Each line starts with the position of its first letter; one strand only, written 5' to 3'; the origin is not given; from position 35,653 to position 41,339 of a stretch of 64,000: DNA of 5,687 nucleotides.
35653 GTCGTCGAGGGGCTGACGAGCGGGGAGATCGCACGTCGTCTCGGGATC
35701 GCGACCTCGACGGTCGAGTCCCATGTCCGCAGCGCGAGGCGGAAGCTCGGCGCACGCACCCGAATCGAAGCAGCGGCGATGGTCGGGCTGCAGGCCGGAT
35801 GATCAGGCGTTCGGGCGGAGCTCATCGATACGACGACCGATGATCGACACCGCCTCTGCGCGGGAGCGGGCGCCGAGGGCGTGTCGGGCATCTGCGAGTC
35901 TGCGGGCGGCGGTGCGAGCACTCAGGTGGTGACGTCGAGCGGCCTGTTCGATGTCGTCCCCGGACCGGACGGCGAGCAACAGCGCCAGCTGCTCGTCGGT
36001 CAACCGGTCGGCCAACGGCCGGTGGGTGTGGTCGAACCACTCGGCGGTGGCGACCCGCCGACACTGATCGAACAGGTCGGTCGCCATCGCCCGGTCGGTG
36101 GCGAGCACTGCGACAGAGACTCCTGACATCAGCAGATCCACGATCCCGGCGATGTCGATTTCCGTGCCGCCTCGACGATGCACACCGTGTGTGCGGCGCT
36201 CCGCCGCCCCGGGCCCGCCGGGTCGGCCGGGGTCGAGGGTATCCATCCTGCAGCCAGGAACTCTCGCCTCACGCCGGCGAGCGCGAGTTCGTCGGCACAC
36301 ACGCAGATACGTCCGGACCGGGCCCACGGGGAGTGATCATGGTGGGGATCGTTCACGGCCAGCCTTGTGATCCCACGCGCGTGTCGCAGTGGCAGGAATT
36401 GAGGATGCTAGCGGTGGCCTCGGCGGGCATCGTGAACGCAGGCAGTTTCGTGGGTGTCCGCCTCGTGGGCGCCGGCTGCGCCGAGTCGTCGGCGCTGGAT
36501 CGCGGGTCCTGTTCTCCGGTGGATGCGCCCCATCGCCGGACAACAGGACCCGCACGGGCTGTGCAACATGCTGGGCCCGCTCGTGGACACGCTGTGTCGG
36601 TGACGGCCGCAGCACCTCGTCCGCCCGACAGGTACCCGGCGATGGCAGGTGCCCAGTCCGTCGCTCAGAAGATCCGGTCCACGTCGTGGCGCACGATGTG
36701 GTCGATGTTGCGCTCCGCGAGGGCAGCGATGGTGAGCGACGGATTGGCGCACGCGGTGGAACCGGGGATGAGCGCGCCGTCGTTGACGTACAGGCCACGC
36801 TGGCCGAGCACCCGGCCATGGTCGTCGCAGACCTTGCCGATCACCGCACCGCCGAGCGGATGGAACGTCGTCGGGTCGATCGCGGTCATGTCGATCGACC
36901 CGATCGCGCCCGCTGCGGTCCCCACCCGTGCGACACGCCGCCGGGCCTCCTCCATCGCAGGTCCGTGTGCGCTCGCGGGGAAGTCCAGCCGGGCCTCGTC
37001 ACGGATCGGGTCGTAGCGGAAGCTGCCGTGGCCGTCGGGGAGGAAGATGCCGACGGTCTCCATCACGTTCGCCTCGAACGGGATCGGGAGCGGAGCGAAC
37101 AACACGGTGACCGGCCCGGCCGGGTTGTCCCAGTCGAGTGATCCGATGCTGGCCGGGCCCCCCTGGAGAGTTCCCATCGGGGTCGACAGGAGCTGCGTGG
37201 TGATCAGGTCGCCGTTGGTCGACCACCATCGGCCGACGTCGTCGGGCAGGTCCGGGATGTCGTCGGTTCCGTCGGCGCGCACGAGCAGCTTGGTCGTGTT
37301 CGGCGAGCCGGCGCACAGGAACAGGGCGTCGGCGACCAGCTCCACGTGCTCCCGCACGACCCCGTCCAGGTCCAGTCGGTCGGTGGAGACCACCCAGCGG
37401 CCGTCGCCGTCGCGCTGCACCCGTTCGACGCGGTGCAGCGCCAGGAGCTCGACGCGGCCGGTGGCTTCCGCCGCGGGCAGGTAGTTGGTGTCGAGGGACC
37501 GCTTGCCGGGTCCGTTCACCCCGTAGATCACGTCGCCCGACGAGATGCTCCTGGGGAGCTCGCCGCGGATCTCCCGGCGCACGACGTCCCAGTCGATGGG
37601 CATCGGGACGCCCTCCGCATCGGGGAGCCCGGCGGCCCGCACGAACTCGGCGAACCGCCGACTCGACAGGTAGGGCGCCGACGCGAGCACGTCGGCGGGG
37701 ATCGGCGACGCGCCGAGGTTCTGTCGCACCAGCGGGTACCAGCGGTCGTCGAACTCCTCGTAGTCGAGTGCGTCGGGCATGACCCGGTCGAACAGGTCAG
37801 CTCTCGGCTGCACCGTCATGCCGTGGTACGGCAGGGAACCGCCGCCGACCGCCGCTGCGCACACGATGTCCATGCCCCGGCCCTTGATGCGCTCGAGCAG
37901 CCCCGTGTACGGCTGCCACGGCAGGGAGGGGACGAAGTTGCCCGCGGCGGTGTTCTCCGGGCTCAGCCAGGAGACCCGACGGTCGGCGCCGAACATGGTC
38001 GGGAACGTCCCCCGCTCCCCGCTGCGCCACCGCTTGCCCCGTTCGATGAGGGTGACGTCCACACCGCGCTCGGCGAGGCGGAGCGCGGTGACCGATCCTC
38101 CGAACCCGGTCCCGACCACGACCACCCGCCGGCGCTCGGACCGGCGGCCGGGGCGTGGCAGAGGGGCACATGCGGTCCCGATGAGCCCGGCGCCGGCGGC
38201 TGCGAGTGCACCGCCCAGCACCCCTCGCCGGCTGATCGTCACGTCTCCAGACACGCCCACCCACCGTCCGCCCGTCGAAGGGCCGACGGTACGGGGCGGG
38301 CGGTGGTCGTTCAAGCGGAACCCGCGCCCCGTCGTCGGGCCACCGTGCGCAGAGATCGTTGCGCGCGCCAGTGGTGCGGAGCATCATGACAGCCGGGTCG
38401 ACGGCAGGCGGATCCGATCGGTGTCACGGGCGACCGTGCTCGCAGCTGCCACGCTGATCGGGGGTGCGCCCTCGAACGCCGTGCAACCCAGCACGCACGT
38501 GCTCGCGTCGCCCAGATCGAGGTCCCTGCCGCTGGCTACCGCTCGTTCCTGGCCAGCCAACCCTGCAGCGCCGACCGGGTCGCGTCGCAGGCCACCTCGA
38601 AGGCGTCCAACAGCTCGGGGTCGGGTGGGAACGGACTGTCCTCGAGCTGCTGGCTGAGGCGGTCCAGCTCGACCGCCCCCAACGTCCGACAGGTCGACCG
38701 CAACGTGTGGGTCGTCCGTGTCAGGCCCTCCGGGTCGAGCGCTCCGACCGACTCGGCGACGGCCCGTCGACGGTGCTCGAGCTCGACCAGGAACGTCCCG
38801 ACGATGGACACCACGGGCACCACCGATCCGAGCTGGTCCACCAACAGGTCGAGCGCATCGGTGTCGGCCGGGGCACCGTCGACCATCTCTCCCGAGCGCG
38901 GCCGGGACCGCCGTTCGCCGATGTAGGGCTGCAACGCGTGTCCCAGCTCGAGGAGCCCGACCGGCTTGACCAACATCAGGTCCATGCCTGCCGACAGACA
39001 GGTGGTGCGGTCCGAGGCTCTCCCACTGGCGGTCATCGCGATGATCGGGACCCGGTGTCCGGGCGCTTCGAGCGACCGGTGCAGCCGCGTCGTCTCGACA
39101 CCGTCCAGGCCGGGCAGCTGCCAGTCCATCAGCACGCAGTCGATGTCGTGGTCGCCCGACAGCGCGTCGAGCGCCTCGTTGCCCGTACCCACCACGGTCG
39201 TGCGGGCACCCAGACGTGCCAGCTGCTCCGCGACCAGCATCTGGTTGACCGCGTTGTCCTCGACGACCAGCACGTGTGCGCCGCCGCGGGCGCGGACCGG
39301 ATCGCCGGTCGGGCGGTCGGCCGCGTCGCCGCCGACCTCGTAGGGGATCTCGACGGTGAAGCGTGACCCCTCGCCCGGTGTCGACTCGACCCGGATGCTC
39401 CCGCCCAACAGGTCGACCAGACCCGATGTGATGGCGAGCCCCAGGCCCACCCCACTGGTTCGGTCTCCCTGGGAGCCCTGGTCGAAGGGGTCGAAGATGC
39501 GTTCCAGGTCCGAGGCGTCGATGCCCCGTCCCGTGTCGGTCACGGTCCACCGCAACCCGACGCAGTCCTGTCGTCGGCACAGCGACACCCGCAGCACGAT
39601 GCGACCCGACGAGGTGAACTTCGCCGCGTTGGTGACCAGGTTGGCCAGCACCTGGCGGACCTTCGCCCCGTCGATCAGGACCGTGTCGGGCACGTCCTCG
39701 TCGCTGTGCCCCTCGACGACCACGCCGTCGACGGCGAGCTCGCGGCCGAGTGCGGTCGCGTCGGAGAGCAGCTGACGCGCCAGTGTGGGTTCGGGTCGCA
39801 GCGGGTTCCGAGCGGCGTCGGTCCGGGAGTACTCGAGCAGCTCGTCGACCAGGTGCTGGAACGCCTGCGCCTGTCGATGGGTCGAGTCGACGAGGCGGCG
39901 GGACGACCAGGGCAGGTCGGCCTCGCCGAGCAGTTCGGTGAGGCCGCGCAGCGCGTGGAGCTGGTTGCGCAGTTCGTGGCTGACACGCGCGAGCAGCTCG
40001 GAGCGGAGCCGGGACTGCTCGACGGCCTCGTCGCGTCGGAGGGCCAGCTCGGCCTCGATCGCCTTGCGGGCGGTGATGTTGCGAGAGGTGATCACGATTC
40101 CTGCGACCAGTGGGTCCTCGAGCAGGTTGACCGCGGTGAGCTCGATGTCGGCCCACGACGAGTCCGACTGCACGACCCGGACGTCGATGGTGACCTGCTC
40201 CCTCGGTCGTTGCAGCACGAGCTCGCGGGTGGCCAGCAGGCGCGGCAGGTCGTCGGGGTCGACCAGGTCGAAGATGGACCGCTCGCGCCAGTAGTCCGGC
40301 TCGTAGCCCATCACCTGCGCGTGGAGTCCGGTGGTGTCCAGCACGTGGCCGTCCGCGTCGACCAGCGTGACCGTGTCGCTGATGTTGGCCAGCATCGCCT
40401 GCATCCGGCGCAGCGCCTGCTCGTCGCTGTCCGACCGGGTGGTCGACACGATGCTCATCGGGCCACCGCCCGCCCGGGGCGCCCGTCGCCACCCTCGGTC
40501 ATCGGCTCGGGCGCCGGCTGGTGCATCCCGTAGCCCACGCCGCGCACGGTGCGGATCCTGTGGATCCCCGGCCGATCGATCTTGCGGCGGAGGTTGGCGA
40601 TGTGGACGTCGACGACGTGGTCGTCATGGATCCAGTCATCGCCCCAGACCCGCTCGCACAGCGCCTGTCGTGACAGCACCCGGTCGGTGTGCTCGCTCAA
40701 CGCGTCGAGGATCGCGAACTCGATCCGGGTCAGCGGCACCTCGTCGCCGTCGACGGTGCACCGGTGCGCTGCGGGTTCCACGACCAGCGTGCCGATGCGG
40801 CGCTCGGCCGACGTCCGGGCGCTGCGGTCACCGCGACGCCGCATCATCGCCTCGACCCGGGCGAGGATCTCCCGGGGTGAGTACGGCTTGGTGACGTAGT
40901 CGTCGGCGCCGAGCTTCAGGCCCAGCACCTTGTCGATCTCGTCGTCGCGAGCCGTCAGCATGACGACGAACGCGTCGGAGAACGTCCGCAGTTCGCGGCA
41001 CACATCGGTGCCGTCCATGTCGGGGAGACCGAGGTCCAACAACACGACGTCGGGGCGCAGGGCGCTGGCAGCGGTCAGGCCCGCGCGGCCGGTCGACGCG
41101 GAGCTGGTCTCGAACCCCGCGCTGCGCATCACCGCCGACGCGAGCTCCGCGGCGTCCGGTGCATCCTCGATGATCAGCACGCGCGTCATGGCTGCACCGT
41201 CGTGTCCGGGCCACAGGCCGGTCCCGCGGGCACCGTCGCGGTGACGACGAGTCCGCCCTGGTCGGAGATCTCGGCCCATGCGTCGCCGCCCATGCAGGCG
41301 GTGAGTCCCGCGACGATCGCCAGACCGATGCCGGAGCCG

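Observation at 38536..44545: H-NOX gas-sensor phosphorelay in operon-like arrangement with SipW and a TasA-like matrix protein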

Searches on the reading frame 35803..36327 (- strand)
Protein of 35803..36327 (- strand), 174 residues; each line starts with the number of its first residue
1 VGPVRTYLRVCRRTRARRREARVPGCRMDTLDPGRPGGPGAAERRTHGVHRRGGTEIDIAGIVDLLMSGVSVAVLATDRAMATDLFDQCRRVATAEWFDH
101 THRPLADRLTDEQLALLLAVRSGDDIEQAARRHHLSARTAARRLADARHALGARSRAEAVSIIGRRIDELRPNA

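Call 74: search_protein_families(library=pfam, proteins=[window:35803-36327:-], max_evalue=0.01)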
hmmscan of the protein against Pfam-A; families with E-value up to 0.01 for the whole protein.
window:35803-36327:- (174 aa): 1 family
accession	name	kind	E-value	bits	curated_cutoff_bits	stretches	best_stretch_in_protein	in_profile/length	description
PF00126.33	HTH_1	-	0.0061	16.9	26.6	0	112-154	2-44/60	Bacterial regulatory helix-turn-helix protein, lysR family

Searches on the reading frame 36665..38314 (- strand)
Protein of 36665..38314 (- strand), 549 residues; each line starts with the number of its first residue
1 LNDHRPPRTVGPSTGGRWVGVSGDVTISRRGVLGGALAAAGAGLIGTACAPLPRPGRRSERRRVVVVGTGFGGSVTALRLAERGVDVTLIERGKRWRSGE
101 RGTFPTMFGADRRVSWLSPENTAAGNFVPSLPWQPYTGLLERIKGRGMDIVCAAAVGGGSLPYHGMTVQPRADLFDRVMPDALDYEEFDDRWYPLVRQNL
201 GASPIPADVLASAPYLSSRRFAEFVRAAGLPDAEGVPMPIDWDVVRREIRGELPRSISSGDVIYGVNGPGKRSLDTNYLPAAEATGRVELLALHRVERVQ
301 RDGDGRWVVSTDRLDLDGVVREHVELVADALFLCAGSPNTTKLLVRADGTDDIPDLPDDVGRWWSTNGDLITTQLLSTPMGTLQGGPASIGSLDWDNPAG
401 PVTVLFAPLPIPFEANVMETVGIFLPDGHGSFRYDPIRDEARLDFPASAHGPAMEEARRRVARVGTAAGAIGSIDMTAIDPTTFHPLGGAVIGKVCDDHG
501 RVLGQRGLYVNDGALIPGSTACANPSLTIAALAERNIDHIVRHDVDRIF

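Call 74: search_protein_families(library=pfam, proteins=[window:36665-38314:-], max_evalue=0.01)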
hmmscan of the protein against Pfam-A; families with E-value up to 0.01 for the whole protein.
window:36665-38314:- (549 aa): 9 families
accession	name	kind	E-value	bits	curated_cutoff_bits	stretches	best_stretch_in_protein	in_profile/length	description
PF05199.19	GMC_oxred_C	-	6.8e-11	43.3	24.6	1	476-533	79-139/139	GMC oxidoreductase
PF01266.30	DAO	-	3e-08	34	27.9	1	63-97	1-35/353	FAD dependent oxidoreductase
PF22500.2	GMC_oxred_C_1st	-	6.3e-08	33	27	1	367-470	1-106/114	GMC oxidoreductase, C-terminal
PF13450.12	NAD_binding_8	-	1.4e-06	28.9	21.9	1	66-95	1-30/68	NAD(P)-binding Rossmann-like domain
PF07992.20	Pyr_redox_2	-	6.6e-06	26.2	26.1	1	63-95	2-34/291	Pyridine nucleotide-disulphide oxidoreductase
PF00890.30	FAD_binding_2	-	7.5e-05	22.5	20.4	1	64-98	2-36/414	FAD binding domain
PF01494.25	FAD_binding_3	-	0.00019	21.2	22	1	63-95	3-35/349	FAD binding domain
PF00070.33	Pyr_redox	-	0.0011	19.8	22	1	63-97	1-35/82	Pyridine nucleotide-disulphide oxidoreductase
PF03721.20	UDPG_MGDP_dh_N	-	0.0045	17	27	0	63-91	2-30/187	UDP-glucose/GDP-mannose dehydrogenase family, NAD binding domain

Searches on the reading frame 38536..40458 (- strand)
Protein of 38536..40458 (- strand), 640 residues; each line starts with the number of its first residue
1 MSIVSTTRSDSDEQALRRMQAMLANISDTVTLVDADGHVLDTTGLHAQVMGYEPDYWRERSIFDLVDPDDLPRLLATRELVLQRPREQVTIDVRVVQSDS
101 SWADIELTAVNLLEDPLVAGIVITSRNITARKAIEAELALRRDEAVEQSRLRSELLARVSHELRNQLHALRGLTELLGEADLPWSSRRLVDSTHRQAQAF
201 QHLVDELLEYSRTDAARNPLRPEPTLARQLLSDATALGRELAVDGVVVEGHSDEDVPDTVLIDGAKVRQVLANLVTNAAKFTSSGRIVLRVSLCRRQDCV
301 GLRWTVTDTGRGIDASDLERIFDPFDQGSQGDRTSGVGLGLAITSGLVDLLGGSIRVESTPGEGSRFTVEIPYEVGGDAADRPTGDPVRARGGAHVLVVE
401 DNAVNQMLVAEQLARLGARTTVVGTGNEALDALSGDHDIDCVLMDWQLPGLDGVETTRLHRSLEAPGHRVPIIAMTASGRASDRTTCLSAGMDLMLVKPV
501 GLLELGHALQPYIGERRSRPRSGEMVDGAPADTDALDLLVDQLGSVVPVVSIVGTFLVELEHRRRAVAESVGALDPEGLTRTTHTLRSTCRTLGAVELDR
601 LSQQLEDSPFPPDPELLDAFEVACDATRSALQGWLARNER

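Call 5: search_protein_families(library=pfam, proteins=[window:38536-40458:-], max_evalue=0.01)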
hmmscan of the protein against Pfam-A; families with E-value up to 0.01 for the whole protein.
window:38536-40458:- (640 aa): 9 families
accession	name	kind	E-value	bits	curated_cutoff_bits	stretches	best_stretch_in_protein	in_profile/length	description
PF02518.31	HATPase_c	-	1.8e-28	99.6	26.4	1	263-374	2-110/111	Histidine kinase-, DNA gyrase B-, and HSP90-like ATPase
PF00072.30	Response_reg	-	5.4e-20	72.1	30.2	1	396-509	1-110/111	Response regulator receiver domain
PF00512.31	HisKA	-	2.7e-12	47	26.9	1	152-215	2-65/66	His Kinase A (phospho-acceptor) domain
PF01627.28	Hpt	-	7.6e-10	39.3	24.6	1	552-629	2-83/84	Hpt domain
PF00989.32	PAS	-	1.6e-06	28.5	22.6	1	18-110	2-94/113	PAS fold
PF08447.18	PAS_3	-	5.6e-05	23.8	25.6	1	47-110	9-73/89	PAS fold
PF08448.16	PAS_4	-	0.00014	22.5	23.1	1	24-132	2-109/110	PAS fold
PF03709.21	OKR_DC_1_N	-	0.0055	17.4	29.3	0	409-478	9-72/111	Orn/Lys/Arg decarboxylase, N-terminal domain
PF13581.12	HATPase_c_2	-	0.0099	16.3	27.4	0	267-351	32-112/127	Histidine kinase-like ATPase domain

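Call 6: search_protein_families(library=ncbifam, proteins=[window:38536-40458:-], max_evalue=0.01)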
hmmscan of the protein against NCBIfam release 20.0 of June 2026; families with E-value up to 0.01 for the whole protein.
window:38536-40458:- (640 aa): 137 families (the best 25 are shown)
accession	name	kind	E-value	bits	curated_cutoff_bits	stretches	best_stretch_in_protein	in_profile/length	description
TIGR02956.1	TMAO_torS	equivalog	3e-79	267.2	676.5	1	140-518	452-825/967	TMAO reductase system sensor histidine kinase/response regulator TorS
NF008302.0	PRK11091.1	equivalog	4.9e-67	226.7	838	1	63-613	201-747/779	aerobic respiration two-component sensor histidine kinase ArcB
NF011874.0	PRK15347.1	equivalog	2.1e-65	221.3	852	2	137-374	383-615/921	two component system sensor kinase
NF041947.1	LuxQ_Vibrio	equivalog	1.8e-62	211.4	1200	1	117-512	437-838/843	quorum-sensing autoinducer 2 sensor kinase/phosphatase LuxQ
NF008099.0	PRK10841.1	equivalog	5e-62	209.9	920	2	128-372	446-689/949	two-component system sensor histidine kinase RcsC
NF008318.0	PRK11107.1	equivalog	3.8e-61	207.3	890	2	137-375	278-520/920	two-component sensor histidine kinase BarA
NF008543.0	PRK11466.1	equivalog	2.1e-54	184.7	982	1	140-638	432-909/914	TMAO reductase system sensor histidine kinase/response regulator TorS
NF045901.1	HisKinLetSLeg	equivalog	1.2e-47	162.5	1650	2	136-372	277-517/906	two-component system sensor histidine kinase LetS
NF038297.2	hybrid_HK_HrmK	equivalog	6.2e-44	150.6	725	1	132-510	215-605/607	hybrid histidine kinase/response regulator HrmK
NF008468.0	PRK11360.1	equivalog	7.3e-43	146.8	646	1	20-375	271-610/616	two-component system sensor histidine kinase AtoS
NF007420.1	PRK09959.1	equivalog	2.3e-42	144.7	1995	1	124-509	684-1070/1197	acid-sensing system histidine kinase EvgS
NF046044.1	PnpS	equivalog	1.5e-40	139.4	400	1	11-372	49-390/390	two-component system histidine kinase PnpS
NF041832.1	near_NosP_CTERM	subfamily_domain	3.9e-39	134.8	400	1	152-509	7-366/370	NahK/ErcS family hybrid sensor histidine kinase/response regulator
TIGR02966.1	phoR_proteo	equivalog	3.9e-36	124.7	334.2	1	14-371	3-333/333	phosphate regulon sensor histidine kinase PhoR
NF010411.0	PRK13837.1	equivalog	1.6e-34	119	647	1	159-519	457-818/828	two-component system VirA-like sensor kinase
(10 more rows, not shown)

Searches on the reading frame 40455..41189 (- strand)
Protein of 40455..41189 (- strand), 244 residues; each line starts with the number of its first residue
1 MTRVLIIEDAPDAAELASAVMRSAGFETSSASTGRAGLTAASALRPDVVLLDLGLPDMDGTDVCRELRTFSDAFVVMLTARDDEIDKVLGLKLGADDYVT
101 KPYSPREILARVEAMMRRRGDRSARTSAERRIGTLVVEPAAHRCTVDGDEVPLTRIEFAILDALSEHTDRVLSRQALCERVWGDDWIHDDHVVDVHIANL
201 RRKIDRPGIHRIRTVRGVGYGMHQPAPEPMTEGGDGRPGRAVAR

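Call 5: search_protein_families(library=pfam, proteins=[window:40455-41189:-], max_evalue=0.01)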
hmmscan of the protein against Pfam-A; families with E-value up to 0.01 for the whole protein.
window:40455-41189:- (244 aa): 2 families
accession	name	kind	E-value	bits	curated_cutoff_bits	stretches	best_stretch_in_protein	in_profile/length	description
PF00072.30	Response_reg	-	4e-26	91.8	30.2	1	4-113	1-111/111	Response regulator receiver domain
PF00486.34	Trans_reg_C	-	1.6e-23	83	26.2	1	148-220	1-75/77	Transcriptional regulatory protein, C terminal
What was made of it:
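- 40455..41189 (-): OmpR/PhoB-family response regulator (REC + winged helix). It is the only DNA-binding protein of the cassette. Response_reg E 4e-26, Trans_reg_C E 1.6e-23 (call 5).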

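Call 6: search_protein_families(library=ncbifam, proteins=[window:40455-41189:-], max_evalue=0.01)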
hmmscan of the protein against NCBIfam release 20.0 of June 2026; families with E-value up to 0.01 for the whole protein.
window:40455-41189:- (244 aa): 103 families (the best 25 are shown)
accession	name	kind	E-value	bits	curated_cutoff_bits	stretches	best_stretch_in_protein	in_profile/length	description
NF008296.0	PRK11083.1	equivalog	3.7e-61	206.4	273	1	2-223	4-226/228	two-component system response regulator CreB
NF040689.1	MtrAB_MtrA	equivalog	4.1e-59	199.6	300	1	4-220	1-216/219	MtrAB system response regulator MtrA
NF040534.1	resp_reg_YycF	equivalog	1.6e-56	191.1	340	1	3-224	2-229/231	response regulator YycF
TIGR02154.1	PhoB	equivalog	1.1e-55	188.4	296.2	1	2-222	3-225/226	phosphate regulon transcriptional regulator PhoB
NF007982.1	PRK10710.1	equivalog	9.6e-55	185.7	380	1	2-221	8-226/235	envelope stress response regulator BaeR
NF041733.1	resp_reg_CseB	equivalog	6.5e-51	172.9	350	1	3-223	2-227/228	two-component system response regulator CseB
NF045944.1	ResRegRpaBCyano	equivalog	1.8e-49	168.2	330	1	5-222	1-227/229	response regulator transcription factor RpaB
NF033117.2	vanR_ACDEGLN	exception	1.6e-48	165.3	350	1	4-221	1-224/226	VanR-ABDEGLN family response regulator transcription factor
NF053854.1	RespRegPhoBBctds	equivalog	7.1e-48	162.9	270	1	4-222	1-224/225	two-component system response regulator PhoB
TIGR01387.1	cztR_silR_copR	subfamily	1.8e-45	155.3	279.2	1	4-221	1-217/218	heavy metal response regulator transcription factor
NF007005.1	PRK09468.1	equivalog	1.1e-41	142.8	331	1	2-221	4-230/237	osmolarity response regulator transcription factor OmpR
NF041209.1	resp_regPieR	equivalog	1.4e-41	142.6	450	1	3-222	2-227/231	two component system response regulator PieR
NF000403.1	vanR-C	exception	4.3e-41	141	480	1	3-221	4-228/231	vancomycin resistance response regulator transcription factor VanR-C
NF007820.0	PRK10529.1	equivalog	4.6e-41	140.7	325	1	1-220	1-221/225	two-component system response regulator KdpE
NF007546.0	PRK10161.1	equivalog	5.9e-41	140.5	471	1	2-221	3-224/229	phosphate response regulator transcription factor PhoB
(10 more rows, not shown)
